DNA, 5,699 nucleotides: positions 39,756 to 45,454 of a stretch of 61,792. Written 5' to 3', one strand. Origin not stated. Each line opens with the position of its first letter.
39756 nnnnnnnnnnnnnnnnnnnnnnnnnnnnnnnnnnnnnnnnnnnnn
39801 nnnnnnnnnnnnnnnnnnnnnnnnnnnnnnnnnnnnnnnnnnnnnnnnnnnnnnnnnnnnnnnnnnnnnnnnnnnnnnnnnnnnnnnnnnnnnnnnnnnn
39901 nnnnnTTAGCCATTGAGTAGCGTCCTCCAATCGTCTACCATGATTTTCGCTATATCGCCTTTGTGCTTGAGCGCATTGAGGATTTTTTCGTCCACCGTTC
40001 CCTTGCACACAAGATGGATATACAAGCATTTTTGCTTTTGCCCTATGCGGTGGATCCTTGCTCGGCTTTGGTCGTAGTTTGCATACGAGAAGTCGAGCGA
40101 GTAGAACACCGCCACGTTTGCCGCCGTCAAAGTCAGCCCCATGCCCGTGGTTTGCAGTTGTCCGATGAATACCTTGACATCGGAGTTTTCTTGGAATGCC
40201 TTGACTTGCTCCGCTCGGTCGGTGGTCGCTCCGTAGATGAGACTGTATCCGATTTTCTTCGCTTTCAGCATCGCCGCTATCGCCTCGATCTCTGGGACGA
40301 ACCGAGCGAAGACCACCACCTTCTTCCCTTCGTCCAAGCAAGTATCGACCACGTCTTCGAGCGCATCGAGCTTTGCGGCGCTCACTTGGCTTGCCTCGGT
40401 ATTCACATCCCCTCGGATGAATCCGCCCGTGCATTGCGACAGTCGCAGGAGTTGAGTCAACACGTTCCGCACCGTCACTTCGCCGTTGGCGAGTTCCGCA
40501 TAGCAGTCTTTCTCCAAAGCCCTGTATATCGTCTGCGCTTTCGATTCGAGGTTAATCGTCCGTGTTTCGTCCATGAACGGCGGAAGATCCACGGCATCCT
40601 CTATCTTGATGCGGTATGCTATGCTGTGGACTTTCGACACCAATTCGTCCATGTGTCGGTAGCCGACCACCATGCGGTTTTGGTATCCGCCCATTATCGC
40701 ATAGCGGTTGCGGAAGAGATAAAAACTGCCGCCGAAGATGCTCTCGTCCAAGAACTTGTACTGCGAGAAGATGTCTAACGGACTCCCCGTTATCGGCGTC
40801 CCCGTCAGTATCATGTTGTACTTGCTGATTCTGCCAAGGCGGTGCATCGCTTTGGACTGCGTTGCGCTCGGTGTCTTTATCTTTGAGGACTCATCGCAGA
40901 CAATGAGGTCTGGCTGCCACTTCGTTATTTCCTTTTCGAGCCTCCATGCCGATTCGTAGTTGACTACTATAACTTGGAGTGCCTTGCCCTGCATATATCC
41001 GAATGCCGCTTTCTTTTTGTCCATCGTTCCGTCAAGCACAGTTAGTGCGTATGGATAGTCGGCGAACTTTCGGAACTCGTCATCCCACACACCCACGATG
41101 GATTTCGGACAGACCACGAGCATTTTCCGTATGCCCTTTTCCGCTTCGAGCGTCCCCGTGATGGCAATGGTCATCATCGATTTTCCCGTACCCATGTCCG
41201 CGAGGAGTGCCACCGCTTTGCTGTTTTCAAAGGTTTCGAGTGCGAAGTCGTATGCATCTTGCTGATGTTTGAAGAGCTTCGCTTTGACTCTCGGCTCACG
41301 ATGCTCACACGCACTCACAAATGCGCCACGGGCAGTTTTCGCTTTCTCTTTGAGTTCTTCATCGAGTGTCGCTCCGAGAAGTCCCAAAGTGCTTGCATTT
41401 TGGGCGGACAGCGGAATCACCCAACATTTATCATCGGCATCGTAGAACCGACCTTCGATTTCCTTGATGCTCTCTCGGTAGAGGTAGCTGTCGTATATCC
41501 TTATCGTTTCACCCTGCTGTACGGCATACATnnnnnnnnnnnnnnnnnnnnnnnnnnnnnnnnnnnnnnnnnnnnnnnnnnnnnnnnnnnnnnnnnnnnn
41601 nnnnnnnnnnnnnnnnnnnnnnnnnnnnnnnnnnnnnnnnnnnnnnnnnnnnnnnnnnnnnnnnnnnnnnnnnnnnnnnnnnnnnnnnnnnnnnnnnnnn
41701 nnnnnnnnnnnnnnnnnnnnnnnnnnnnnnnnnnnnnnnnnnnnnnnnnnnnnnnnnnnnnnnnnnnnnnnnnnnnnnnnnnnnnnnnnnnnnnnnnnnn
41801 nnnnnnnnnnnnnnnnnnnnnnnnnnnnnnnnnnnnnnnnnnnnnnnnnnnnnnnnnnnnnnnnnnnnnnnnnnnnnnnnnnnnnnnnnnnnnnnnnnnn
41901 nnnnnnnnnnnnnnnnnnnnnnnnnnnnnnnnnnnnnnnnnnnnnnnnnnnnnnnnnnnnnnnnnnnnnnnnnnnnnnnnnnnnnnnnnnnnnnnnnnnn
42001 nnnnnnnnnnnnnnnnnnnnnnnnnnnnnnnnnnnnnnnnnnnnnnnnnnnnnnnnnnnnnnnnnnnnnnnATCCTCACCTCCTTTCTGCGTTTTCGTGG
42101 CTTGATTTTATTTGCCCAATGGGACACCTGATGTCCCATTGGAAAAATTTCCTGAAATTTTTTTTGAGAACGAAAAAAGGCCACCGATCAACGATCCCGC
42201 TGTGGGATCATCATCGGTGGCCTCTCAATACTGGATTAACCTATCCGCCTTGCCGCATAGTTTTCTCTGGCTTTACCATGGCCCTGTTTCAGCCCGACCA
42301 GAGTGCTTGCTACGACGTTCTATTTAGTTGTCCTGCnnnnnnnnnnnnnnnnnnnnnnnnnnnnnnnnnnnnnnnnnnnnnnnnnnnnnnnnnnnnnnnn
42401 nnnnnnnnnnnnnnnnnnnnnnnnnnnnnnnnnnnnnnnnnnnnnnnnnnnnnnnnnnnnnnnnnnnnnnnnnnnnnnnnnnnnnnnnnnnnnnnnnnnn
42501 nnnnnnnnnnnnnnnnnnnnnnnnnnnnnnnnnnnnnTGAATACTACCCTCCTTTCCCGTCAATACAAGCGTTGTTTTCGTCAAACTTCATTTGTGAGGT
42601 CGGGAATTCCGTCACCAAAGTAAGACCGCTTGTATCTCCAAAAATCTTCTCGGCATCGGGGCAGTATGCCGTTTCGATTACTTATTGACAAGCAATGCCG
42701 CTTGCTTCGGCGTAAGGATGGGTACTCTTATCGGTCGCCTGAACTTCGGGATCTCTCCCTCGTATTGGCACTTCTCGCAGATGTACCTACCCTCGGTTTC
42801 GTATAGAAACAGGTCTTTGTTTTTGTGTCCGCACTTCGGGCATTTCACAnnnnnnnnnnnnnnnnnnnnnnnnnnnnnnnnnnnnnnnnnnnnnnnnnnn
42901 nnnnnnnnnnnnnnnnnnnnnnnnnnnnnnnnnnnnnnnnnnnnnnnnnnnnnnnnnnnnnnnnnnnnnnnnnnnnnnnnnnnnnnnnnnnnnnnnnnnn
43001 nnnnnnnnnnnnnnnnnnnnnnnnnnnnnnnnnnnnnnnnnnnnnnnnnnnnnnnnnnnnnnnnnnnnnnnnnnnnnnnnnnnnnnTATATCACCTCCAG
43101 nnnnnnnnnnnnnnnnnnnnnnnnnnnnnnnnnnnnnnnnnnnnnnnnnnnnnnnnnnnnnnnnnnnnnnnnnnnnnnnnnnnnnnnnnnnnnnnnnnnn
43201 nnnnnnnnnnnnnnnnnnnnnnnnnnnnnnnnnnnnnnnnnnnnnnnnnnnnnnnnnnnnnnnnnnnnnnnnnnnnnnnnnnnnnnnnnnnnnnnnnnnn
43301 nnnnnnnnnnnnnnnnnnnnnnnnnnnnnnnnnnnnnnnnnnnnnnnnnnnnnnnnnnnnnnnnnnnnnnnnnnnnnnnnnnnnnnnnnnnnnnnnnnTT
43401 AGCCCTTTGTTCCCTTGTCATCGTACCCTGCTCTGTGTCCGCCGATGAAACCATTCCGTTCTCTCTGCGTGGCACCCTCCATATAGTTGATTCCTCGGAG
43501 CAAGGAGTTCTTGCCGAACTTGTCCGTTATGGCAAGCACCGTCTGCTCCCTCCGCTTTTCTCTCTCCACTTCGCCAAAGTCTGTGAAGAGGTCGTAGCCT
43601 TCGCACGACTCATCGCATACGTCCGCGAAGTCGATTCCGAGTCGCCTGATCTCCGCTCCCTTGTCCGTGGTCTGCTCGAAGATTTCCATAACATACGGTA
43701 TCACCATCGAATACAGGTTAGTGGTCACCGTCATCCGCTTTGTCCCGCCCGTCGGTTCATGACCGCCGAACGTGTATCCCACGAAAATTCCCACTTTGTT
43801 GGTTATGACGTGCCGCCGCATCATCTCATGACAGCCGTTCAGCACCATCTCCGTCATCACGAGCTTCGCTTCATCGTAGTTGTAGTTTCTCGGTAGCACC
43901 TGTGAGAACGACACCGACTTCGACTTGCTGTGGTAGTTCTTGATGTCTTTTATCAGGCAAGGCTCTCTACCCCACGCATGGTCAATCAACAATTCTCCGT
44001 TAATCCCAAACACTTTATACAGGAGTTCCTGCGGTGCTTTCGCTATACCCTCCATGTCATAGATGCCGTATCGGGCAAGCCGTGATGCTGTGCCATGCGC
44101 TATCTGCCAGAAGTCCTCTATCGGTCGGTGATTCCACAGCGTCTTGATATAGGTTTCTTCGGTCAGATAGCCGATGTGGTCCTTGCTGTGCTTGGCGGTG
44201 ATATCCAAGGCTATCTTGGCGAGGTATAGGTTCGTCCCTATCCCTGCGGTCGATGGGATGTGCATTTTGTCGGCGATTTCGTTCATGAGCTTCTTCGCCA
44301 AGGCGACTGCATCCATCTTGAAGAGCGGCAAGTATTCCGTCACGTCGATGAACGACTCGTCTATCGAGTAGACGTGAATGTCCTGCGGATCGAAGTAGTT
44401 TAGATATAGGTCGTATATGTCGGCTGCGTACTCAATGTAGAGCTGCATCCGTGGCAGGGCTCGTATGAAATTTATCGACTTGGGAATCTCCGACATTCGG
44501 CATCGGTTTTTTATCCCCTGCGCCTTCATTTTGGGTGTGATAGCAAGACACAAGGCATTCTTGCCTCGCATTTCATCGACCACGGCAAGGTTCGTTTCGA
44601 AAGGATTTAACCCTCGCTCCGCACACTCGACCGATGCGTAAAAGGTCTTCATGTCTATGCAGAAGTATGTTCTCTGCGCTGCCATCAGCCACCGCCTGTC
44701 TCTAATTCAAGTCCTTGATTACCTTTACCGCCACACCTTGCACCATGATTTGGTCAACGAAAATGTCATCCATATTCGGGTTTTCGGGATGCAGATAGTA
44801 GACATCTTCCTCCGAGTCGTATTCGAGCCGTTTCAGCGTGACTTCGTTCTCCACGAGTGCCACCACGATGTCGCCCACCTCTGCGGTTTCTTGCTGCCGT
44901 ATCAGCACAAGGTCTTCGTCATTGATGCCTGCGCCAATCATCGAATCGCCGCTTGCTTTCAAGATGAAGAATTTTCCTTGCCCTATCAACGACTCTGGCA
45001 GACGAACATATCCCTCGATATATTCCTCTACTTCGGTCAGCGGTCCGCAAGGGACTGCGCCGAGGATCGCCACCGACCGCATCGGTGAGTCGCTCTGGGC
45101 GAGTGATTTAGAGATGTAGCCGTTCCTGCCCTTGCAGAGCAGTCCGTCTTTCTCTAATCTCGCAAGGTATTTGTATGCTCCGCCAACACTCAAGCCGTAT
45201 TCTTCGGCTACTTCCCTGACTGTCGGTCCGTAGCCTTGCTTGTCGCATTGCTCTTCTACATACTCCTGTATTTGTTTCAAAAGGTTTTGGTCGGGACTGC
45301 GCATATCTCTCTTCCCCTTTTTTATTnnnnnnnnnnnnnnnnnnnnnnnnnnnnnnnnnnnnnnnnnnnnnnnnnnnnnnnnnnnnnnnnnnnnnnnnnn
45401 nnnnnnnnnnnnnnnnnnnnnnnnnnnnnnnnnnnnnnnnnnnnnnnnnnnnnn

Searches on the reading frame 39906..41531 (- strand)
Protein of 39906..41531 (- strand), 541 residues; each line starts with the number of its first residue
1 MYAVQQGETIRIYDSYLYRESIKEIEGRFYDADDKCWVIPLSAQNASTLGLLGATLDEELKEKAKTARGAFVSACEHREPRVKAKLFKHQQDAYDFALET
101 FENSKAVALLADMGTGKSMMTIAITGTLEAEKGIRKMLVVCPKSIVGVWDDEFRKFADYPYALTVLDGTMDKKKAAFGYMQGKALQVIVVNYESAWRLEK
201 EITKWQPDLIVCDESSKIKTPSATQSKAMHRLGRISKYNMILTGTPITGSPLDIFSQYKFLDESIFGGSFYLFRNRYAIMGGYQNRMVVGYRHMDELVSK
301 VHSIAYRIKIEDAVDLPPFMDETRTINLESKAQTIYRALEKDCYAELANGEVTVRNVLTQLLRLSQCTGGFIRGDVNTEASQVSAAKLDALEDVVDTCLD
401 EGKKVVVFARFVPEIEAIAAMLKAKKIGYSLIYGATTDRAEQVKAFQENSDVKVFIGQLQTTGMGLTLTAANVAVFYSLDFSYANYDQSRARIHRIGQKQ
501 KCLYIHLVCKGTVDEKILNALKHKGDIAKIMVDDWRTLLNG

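Call 95: search_protein_families(library=phrogs, proteins=[window:39906-41531:-], max_evalue=0.00001)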
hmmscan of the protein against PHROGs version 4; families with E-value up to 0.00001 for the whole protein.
window:39906-41531:- (541 aa): 7 families
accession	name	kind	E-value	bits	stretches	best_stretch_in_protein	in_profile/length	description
phrog_62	-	DNA, RNA and nucleotide metabolism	2.9e-129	433.9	1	46-536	674-1137/1881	DNA helicase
phrog_29996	-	unknown function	2e-31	109.9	1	82-532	720-1164/1189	-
phrog_16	-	DNA, RNA and nucleotide metabolism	1.2e-21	77.6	1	55-513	246-604/986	DNA helicase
phrog_11354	-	unknown function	1.2e-11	45.3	1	448-526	20-99/116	-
phrog_21391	-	DNA, RNA and nucleotide metabolism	6.3e-09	34.5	0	404-495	1361-1453/2021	DNA helicase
phrog_1685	-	unknown function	1.3e-07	30.2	0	440-540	1456-1558/2278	-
phrog_23807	-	unknown function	2.2e-07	30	0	388-509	513-645/1053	-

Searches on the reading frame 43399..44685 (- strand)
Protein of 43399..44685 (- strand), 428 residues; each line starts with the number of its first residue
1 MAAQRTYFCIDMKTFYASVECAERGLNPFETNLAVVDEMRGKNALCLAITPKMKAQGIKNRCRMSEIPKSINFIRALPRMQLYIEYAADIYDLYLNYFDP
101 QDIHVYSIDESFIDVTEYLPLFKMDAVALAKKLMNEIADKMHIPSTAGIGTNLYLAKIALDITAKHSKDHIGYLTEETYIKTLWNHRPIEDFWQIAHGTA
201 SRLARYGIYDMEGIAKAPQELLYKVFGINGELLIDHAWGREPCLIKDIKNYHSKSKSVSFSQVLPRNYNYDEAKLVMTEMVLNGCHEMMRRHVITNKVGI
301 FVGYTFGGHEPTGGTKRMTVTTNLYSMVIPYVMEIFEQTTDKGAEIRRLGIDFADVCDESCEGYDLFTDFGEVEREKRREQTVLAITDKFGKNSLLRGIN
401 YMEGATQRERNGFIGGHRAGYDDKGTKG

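Call 106: search_protein_families(library=pfam, proteins=[window:43399-44685:-], max_evalue=0.001)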
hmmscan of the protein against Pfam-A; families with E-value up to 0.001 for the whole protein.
window:43399-44685:- (428 aa): 2 families
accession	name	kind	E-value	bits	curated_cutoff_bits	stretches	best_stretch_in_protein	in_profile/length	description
PF00817.25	IMS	-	1.6e-25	90.2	23.2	1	10-160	1-147/148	impB/mucB/samB family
PF11799.13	IMS_C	-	7.5e-08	33.2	20.7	1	255-362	1-105/109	impB/mucB/samB family C-terminal domain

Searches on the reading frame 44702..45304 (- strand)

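Call 106: search_protein_families(library=pfam, proteins=[window:44702-45304:-], max_evalue=0.001)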
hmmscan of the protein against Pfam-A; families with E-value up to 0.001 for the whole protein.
window:44702-45304:- (200 aa): 3 families
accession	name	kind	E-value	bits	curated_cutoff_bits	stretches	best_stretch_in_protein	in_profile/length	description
PF00717.28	Peptidase_S24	-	1.4e-26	92.9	23.3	1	80-193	2-116/116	Peptidase S24-like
PF01726.22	LexA_DNA_bind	-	8.7e-06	25.9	23.7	1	11-56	10-56/65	LexA DNA binding domain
PF13412.12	HTH_24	-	0.00011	22.2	21.9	1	28-55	19-46/48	Winged helix-turn-helix DNA-binding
